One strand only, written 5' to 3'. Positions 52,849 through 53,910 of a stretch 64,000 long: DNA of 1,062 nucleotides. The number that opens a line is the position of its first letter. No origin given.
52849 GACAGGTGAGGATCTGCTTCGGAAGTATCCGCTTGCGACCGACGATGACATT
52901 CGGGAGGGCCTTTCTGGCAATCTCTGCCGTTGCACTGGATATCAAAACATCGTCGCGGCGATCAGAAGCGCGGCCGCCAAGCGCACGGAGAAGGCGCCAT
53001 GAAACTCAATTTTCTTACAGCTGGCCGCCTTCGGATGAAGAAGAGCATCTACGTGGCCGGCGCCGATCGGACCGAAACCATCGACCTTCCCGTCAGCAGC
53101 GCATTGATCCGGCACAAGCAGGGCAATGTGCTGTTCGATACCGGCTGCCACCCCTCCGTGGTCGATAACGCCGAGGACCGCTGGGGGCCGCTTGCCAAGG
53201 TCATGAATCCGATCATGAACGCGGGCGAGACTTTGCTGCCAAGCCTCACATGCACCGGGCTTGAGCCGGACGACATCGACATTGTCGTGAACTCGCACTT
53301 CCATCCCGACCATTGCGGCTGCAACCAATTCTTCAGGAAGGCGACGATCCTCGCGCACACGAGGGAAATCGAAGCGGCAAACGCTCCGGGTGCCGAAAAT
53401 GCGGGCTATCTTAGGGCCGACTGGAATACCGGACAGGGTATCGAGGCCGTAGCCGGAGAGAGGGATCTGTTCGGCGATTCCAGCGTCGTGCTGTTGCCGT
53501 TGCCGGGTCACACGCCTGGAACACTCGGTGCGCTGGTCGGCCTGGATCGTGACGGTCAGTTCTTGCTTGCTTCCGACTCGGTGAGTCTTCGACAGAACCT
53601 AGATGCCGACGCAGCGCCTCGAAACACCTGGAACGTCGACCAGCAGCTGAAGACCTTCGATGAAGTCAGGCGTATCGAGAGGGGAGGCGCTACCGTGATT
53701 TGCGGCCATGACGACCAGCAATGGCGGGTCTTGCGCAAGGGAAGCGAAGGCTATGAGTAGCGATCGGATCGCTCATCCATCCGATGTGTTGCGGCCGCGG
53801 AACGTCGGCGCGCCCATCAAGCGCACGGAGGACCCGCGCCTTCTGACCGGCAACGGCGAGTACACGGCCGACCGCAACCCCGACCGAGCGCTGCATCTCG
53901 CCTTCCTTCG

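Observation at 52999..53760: Lactonase gene inserted between the small and large subunit genes of a Mo hydroxylase, translationally coupled on both sides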

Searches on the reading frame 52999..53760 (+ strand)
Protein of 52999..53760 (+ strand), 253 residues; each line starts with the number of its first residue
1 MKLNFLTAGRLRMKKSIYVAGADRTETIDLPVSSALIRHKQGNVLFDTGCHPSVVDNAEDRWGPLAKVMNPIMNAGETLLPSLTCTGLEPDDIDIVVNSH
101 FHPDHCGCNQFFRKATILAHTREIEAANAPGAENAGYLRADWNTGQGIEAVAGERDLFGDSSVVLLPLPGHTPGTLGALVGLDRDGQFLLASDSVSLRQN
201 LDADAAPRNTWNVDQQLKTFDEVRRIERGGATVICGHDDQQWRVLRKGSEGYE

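Call 5: search_protein_families(library=pfam, proteins=[window:52999-53760:+])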
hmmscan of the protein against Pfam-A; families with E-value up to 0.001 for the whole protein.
window:52999-53760:+ (253 aa): 1 family
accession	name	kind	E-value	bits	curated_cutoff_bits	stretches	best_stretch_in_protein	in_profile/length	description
PF00753.33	Lactamase_B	-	3.2e-21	76.6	22.7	1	29-227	3-188/196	Metallo-beta-lactamase superfamily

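Call 8: search_protein_families(library=ncbifam, proteins=[window:52999-53760:+])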
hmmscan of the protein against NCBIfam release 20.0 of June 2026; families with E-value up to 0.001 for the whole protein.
window:52999-53760:+ (253 aa): 11 families
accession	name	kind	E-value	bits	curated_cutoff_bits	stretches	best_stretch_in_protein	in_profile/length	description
NF045700.1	AHLLactAttM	equivalog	4.3e-38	131.3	390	1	2-247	3-255/257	AttM family quorum-quenching N-acyl homoserine lactonase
NF047976.1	lactonase_AhlS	equivalog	2e-31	109.1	475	1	1-252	3-274/276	AhlS family quorum-quenching N-acyl homoserine lactonase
NF045699.1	AHLLactAiiA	equivalog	2e-30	105.8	375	1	2-245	4-244/251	quorum-quenching N-acyl homoserine lactonase AiiA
NF047925.1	pyridox_lacton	equivalog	9.7e-30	104.2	325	1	2-252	5-267/268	4-pyridoxolactonase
NF047979.1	lactonase_AidB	equivalog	1.8e-10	40.6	360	1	23-248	42-263/271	AidB family quorum-quenching N-acyl homoserine lactonase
TIGR04558.1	SoxH_rel_PQQ_1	hypoth_equivalog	9.8e-10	38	300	1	92-212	71-195/285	quinoprotein relay system zinc metallohydrolase 1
NF033105.1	bla_subclass_B3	equivalog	7.7e-08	31.9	240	1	81-182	50-157/257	subclass B3 metallo-beta-lactamase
NF012229.1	bla_class_B_core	domain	1.2e-07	32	100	1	77-176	39-134/139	metallo-beta-lactamase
NF040644.1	blaPAM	exception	2.2e-05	23.8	615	1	76-196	79-206/287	PAM family subclass B3 metallo-beta-lactamase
NF047919.1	lactonase_YtnP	equivalog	6.3e-05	22.3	425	1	24-107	39-114/274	YtnP family quorum-quenching lactonase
NF000438.2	blaPOM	exception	0.00049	19.4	610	0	76-196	79-204/286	POM family subclass B3 metallo-beta-lactamase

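Call 10: find_homologous_proteins(query=window:52999-53757:+, max_evalue=1e-10)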
Query window:52999-53757:+ (253 aa): 2282 proteins with E <= 1e-10 among 3368 candidates; the best 120 are listed.
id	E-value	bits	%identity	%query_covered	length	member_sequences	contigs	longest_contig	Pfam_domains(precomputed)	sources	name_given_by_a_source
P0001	8.9e-160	548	94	100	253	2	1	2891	PF00753.34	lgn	-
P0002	1.1e-157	541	92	100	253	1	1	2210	PF00753.34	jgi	jgi:N-acyl homoserine lactone hydrolase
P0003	1.6e-157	541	92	100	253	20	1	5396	PF00753.34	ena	-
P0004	1.5e-156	537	92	100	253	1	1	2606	PF00753.34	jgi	jgi:N-acyl homoserine lactone hydrolase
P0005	4.9e-154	529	91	100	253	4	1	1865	PF00753.34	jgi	jgi:N-acyl homoserine lactone hydrolase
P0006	8.5e-152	522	88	100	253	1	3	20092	PF00753.34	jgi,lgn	jgi:N-acyl homoserine lactone hydrolase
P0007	5.3e-150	516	87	100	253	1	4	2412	PF00753.34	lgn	-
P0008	1.8e-148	511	87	100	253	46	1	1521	PF00753.34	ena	-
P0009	1.7e-147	508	86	100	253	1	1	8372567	PF00753.34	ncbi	ncbi:N-acyl homoserine lactonase family protein [Bradyrhizobium embrapense]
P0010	2.5e-147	507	87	100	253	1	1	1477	PF00753.34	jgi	jgi:N-acyl homoserine lactone hydrolase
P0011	1.7e-146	504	86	100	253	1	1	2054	PF00753.34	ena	-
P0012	3.2e-146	503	86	100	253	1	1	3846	PF00753.34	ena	-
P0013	3.2e-146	503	86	100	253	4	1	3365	PF00753.34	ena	-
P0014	6.1e-146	503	86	100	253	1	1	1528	PF00753.34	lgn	-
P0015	6.1e-146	503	87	100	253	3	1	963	PF00753.34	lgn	-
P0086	4.8e-139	480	86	96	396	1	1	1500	PF01799.26,PF00111.33,PF00753.34,PF13085.12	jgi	-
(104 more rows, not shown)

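Call 11: search_solved_structures(query=window:52999-53757:+, max_evalue=0.001, show_alignments=2)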
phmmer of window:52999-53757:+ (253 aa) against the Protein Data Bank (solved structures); distinct sequences matched with E-value up to 0.001: 18.
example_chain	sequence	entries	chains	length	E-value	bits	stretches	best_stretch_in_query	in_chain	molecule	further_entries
9kho_A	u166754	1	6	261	5.2e-30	107.8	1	26-252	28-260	N-acylhomoserine lactonase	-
9khq_A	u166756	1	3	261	5.9e-30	107.7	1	26-252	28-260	N-acylhomoserine lactonase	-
2r2d_A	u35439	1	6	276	1.3e-27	100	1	26-252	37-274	Zn-dependent hydrolases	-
6cgy_A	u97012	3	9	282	3.3e-26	95.4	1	24-252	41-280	Beta-lactamase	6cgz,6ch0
6n9q_P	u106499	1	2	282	1.3e-25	93.4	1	23-252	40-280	Lactonase GcL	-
9b2j_A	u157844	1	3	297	1.3e-25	93.4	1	23-252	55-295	quorum-quenching N-acyl-homoserine lactonase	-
6n9i_A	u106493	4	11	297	1.6e-25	93.1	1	23-252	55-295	Putative hydrolase | GcL lactonase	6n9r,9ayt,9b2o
9b2i_A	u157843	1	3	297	2.1e-25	92.7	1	23-252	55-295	quorum-quenching N-acyl-homoserine lactonase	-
9b2l_A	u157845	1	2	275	6e-25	91.3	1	23-252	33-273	quorum-quenching N-acyl-homoserine lactonase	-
9b2p_A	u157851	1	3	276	6.1e-25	91.2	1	23-252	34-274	quorum-quenching N-acyl-homoserine lactonase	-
9b2n_A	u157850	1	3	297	7.9e-25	90.9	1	23-252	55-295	quorum-quenching N-acyl-homoserine lactonase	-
3aj3_A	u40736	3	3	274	3.4e-21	78.9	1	28-141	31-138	4-pyridoxolactonase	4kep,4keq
2a7m_A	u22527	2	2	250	3.4e-18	69.1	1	2-244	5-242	N-acyl homoserine lactone hydrolase | N-acyl homoserine lactonase AiiA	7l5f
2br6_A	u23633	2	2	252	3.5e-18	69.1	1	2-244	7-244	AIIA-LIKE PROTEIN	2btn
3dha_A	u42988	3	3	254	3.6e-18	69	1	2-244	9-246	N-Acyl Homoserine Lactone Hydrolase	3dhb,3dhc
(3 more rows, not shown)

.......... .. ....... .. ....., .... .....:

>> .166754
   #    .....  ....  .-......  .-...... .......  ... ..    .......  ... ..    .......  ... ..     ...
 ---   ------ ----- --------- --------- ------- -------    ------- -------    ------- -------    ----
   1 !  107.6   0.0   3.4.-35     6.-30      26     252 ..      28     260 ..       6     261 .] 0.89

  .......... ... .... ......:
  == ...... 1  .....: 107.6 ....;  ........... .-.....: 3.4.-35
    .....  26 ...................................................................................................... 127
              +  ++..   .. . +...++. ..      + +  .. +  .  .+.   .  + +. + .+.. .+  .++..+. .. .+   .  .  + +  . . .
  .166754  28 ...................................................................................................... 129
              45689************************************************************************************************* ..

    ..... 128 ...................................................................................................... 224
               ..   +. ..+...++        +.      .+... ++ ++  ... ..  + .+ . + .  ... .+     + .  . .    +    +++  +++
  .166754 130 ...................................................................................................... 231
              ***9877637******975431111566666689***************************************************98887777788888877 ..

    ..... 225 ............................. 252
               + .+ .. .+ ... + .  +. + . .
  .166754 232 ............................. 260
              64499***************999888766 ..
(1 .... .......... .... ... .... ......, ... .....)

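Call 13: search_dna_similar(query=window:52999-53757:+, collection=plasmids, mode=protein, max_rows=60, rows=spread, max_evalue=1e-20)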
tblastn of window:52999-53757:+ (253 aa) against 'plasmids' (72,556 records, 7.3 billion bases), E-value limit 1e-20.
Records with a match: 56; places in all: 56; records where one place covers at least 80% of the query: 56.
Best place of each record, by identity: 80-90% 4; <60% 52.
By first word of the organism name: Rhizobium 42; Bradyrhizobium 4; Sinorhizobium 4; Agrobacterium 4; Aminobacter 2.
By predicted mobility (MOB-suite, as given by PLSDB): conjugative 52; non-mobilizable 4.
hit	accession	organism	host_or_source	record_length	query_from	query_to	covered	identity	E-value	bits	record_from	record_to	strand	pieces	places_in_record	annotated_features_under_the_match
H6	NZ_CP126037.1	Bradyrhizobium elkanii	Glycine max,soybean,root nodule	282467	1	253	100%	87.4%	2e-126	402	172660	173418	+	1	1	N-acyl homoserine lactonase family protein | xanthine dehydrogenase family protein molybdopterin-binding subunit | (2Fe-2S)-binding protein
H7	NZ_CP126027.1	Bradyrhizobium elkanii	Glycine max,soybean,root nodule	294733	1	253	100%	87.4%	2e-126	402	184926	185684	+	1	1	N-acyl homoserine lactonase family protein | xanthine dehydrogenase family protein molybdopterin-binding subunit | (2Fe-2S)-binding protein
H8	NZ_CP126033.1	Bradyrhizobium elkanii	Glycine max,soybean,root nodule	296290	1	253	100%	87.4%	2e-126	402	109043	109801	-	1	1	N-acyl homoserine lactonase family protein | xanthine dehydrogenase family protein molybdopterin-binding subunit | (2Fe-2S)-binding protein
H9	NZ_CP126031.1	Bradyrhizobium elkanii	Glycine max,soybean,root nodule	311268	1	253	100%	87.4%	2e-126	402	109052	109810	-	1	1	N-acyl homoserine lactonase family protein | xanthine dehydrogenase family protein molybdopterin-binding subunit | (2Fe-2S)-binding protein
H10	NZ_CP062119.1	Aminobacter sp. SR38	bacterial pure culture,soil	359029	1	253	100%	58.1%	2e-87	290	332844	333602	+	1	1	N-acyl homoserine lactonase family protein | xanthine dehydrogenase family protein molybdopterin-binding subunit | (2Fe-2S)-binding protein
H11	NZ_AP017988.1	Aminobacter sp. SS-2016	Lotus japoicus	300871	1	253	100%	58.1%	2e-87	290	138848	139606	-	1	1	N-acyl homoserine lactonase family protein | xanthine dehydrogenase family protein molybdopterin-binding subunit | (2Fe-2S)-binding protein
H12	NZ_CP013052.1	Sinorhizobium americanum CCGM7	Phaseolus vulgaris,root nodules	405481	1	253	100%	55.3%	3e-78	263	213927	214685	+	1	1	N-acyl homoserine lactonase family protein | (2Fe-2S)-binding protein | xanthine dehydrogenase family protein molybdopterin-binding subunit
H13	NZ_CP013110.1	Sinorhizobium americanum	Vachellia farnesiana,cell culture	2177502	1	253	100%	54.9%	8e-76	256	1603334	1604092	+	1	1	record has no annotation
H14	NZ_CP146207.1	Sinorhizobium meliloti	-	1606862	1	253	100%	54.1%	1e-74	253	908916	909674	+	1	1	none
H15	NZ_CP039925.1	Agrobacterium tumefaciens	-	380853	1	253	100%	53.0%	4e-73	249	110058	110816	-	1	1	N-acyl homoserine lactonase family protein | xanthine dehydrogenase family protein molybdopterin-binding subunit | (2Fe-2S)-binding protein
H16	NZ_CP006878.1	Rhizobium gallicum bv. gallicum R602sp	Phaseolus vulgaris,whole ...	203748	1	253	100%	52.6%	2e-74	252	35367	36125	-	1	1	N-acyl homoserine lactonase family protein | (2Fe-2S)-binding protein | xanthine dehydrogenase family protein molybdopterin-binding subunit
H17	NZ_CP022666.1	Rhizobium leguminosarum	single cell,root nodules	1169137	1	253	100%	52.6%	1e-73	250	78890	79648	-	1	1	record has no annotation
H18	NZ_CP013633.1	Rhizobium sp. N324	Phaseolus vulgaris,Whole ...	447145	1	253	100%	52.6%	1e-73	250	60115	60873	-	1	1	N-acyl homoserine lactonase family protein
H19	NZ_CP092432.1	Rhizobium sp. K102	Phaseolus vulgaris,Cell culture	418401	1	253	99%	52.8%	1e-58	251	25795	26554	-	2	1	2Fe-2S iron-sulfur cluster-binding protein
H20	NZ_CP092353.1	Rhizobium sp. C104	Cell culture,nodule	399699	1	253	100%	52.2%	5e-74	251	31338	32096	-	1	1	N-acyl homoserine lactonase family protein | (2Fe-2S)-binding protein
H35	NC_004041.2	Rhizobium etli CFN 42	-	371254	1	253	100%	52.2%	6e-73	248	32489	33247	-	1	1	N-acyl homoserine lactonase family protein | 2Fe-2S iron-sulfur cluster-binding protein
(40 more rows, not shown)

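Call 14: get_annotated_region(hit=H35, flank=12000)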
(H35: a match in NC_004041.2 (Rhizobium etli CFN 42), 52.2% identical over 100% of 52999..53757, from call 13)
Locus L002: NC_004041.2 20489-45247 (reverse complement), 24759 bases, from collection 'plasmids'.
description: Rhizobium etli CFN 42 plasmid p42d, complete sequence
organism: Rhizobium etli CFN 42 (NCBI taxid 347834)
taxonomy: Bacteria; Pseudomonadota; Alphaproteobacteria; Hyphomicrobiales; Rhizobiaceae; Rhizobium; Rhizobium etli; Rhizobium etli CFN 42
host: -; source: -; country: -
typing (MOB-suite, as given by PLSDB): conjugative; replicon rep_cluster_287; relaxase MOBQ; mating-pair formation MPF_T
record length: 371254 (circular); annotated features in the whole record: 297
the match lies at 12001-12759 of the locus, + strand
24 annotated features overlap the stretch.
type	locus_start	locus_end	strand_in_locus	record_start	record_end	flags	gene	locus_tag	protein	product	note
CDS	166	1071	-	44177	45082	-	-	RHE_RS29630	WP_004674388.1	LysR family transcriptional regulator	-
CDS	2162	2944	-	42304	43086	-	-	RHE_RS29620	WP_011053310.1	SDR family NAD(P)-dependent oxidoreductase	-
CDS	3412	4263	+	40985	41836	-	-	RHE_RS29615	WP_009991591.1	SDR family NAD(P)-dependent oxidoreductase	-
CDS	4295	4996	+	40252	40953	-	-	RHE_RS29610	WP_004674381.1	RibD family protein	-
CDS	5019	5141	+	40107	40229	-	-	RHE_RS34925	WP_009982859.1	hypothetical protein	-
CDS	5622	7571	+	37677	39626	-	-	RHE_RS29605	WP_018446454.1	multicopper oxidase domain-containing protein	-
CDS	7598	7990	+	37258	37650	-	-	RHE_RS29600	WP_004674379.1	hypothetical protein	-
CDS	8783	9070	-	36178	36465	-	-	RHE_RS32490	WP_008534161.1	hypothetical protein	-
CDS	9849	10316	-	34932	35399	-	-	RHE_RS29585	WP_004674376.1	avidin/streptavidin family protein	-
CDS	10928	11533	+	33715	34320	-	-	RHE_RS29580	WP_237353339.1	FAD binding domain-containing protein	-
CDS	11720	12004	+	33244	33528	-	-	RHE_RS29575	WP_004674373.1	2Fe-2S iron-sulfur cluster-binding protein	-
CDS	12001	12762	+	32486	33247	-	-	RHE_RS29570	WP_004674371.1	N-acyl homoserine lactonase family protein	-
CDS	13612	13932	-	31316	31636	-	-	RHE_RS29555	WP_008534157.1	hypothetical protein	-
CDS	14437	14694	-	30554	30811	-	-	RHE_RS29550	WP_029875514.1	BON domain-containing protein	-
CDS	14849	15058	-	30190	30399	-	-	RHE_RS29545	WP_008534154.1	CBS domain-containing protein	-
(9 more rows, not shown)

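Call 15: get_annotated_region(hit=H10, flank=12000)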
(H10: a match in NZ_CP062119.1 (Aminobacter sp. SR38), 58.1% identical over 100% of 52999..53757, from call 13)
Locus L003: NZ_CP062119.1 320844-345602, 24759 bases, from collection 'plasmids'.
description: Aminobacter sp. SR38 plasmid pSR7, complete sequence
organism: Aminobacter sp. SR38 (NCBI taxid 2774562)
taxonomy: Bacteria; Pseudomonadota; Alphaproteobacteria; Hyphomicrobiales; Phyllobacteriaceae; Aminobacter; Aminobacter sp. SR38
host: -; source: bacterial pure culture,soil; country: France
typing (MOB-suite, as given by PLSDB): non-mobilizable; mating-pair formation MPF_T
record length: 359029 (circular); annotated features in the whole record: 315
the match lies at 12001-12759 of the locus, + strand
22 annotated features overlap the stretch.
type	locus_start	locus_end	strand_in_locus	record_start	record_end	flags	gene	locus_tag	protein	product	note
CDS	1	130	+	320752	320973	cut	-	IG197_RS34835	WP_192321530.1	hypothetical protein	-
CDS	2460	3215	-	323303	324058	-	-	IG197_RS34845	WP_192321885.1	NYN domain-containing protein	-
CDS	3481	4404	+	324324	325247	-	-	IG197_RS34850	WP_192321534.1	helix-turn-helix domain-containing protein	-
CDS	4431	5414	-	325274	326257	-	-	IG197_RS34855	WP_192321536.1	branched-chain amino acid ABC transporter permease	GO:0015803 - branched-chain amino acid transport [Evidence IEA]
CDS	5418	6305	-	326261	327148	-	-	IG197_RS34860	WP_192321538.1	branched-chain amino acid ABC transporter permease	GO:0015803 - branched-chain amino acid transport [Evidence IEA]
CDS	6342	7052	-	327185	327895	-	-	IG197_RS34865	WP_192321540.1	ABC transporter ATP-binding protein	-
CDS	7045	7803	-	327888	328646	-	-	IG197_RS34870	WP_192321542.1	ABC transporter ATP-binding protein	-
CDS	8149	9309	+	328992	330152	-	-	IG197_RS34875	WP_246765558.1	ABC transporter substrate-binding protein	-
CDS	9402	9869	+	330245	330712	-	-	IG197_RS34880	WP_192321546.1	carbon monoxide dehydrogenase subunit G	-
CDS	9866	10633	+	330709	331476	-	-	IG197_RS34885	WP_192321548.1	enoyl-CoA hydratase-related protein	-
CDS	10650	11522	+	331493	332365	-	-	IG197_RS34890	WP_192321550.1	xanthine dehydrogenase family protein subunit M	-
CDS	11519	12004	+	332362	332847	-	-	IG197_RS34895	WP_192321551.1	(2Fe-2S)-binding protein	-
CDS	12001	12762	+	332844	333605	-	-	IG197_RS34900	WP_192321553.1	N-acyl homoserine lactonase family protein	-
CDS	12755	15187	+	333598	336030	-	-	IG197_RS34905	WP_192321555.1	xanthine dehydrogenase family protein molybdopterin-binding subunit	-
CDS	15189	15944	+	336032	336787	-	-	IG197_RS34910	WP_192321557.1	SDR family oxidoreductase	-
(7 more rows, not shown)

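Call 19: get_annotated_region(hit=H15, flank=12000)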
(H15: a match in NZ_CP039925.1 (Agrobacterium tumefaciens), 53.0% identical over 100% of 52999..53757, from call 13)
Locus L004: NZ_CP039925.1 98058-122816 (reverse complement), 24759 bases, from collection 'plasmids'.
description: Agrobacterium tumefaciens strain CFBP7129 plasmid pAtCFBP7129b, complete sequence
organism: Agrobacterium tumefaciens (NCBI taxid 358)
taxonomy: Bacteria; Pseudomonadota; Alphaproteobacteria; Hyphomicrobiales; Rhizobiaceae; Agrobacterium; Agrobacterium tumefaciens
host: -; source: -; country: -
typing (MOB-suite, as given by PLSDB): non-mobilizable; mating-pair formation MPF_T
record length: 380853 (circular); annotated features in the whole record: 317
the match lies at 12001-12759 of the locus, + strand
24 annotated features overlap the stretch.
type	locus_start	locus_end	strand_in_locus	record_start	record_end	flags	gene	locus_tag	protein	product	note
CDS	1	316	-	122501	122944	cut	-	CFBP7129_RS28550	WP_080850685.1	thioesterase family protein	-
CDS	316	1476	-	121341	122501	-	-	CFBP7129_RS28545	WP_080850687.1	iron-containing alcohol dehydrogenase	-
CDS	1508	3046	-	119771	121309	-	-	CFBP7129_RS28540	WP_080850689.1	class I adenylate-forming enzyme family protein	-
CDS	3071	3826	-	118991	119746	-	-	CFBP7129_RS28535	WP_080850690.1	SDR family oxidoreductase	-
CDS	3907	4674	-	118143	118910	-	-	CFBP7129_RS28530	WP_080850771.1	enoyl-CoA hydratase-related protein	-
CDS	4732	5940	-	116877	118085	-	-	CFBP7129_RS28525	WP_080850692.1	ABC transporter substrate-binding protein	-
CDS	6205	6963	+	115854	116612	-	-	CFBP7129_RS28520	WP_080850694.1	ABC transporter ATP-binding protein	-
CDS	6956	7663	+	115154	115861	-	-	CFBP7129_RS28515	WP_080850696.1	ABC transporter ATP-binding protein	-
CDS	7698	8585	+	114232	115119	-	-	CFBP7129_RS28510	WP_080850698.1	branched-chain amino acid ABC transporter permease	-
CDS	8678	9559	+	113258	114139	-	-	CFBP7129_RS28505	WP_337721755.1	branched-chain amino acid ABC transporter permease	GO:0015803 - branched-chain amino acid transport [Evidence IEA]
CDS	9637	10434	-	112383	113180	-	-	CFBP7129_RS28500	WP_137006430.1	carbon monoxide dehydrogenase subunit G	-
CDS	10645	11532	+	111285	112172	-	-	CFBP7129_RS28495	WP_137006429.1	xanthine dehydrogenase family protein subunit M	-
CDS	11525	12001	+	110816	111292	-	-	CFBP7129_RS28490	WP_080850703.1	(2Fe-2S)-binding protein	-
CDS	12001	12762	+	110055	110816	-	-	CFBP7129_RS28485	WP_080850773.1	N-acyl homoserine lactonase family protein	-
CDS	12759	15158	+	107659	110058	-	-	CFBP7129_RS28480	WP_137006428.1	xanthine dehydrogenase family protein molybdopterin-binding subunit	-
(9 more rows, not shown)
